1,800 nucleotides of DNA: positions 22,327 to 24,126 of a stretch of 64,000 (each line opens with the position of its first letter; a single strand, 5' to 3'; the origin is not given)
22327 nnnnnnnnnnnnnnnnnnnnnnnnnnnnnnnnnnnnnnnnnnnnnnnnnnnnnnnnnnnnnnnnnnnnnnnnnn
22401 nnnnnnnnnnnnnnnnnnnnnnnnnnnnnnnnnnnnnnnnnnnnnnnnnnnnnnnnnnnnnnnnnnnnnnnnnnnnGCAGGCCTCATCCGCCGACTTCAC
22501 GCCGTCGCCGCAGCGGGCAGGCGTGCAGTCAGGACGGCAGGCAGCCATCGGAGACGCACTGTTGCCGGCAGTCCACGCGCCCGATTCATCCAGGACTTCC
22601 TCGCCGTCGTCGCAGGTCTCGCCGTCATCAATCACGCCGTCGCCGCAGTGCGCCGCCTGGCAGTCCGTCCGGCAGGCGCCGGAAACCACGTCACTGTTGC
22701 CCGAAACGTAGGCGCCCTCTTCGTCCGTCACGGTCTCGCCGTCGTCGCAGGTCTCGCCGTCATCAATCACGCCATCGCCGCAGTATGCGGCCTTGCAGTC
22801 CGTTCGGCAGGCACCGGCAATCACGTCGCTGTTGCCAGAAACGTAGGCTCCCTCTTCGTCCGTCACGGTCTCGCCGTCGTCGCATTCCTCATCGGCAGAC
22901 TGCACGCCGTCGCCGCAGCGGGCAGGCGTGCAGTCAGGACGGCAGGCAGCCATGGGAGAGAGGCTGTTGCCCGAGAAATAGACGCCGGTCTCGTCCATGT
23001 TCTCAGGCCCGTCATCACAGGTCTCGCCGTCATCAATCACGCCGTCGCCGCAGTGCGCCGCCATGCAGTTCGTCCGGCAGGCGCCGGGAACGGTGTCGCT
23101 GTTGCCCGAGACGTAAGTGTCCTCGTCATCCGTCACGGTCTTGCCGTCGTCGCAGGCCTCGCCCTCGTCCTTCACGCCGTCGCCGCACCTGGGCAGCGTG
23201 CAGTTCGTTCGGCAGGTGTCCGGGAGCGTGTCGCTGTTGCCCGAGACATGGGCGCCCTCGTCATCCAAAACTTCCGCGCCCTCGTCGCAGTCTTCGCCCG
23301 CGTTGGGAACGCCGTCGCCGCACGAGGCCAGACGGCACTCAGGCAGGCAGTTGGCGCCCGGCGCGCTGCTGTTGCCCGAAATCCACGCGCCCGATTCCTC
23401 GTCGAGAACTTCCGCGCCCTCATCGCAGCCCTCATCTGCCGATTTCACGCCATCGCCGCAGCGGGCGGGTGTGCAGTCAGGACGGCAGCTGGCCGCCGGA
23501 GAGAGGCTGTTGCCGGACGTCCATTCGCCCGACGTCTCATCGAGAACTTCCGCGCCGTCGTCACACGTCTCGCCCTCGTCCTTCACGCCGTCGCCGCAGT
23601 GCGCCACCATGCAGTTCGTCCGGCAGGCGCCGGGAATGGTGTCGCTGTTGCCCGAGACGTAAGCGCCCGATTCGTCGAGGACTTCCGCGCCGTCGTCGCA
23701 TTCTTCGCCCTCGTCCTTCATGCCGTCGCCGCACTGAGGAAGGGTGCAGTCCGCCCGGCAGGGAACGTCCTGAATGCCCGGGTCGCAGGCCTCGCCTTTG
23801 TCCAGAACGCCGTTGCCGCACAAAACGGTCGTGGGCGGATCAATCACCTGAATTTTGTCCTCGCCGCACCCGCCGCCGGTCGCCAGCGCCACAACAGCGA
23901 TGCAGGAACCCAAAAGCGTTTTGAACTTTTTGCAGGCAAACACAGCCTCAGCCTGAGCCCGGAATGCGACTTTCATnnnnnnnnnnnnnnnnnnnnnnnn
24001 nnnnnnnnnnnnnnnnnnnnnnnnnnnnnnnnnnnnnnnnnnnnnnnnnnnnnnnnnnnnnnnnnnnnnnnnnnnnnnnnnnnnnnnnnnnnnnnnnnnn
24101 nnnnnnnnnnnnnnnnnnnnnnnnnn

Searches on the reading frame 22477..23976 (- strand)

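Call 75: search_protein_families(library=pfam, proteins=[window:22477-23976:-], max_evalue=0.01)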
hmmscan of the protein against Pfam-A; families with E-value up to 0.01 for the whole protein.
window:22477-23976:- (500 aa): 1 family
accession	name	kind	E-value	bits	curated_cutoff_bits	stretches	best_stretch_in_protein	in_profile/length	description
PF13948.11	DUF4215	-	2.7e-17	63.2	27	0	257-284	15-41/47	Domain of unknown function (DUF4215)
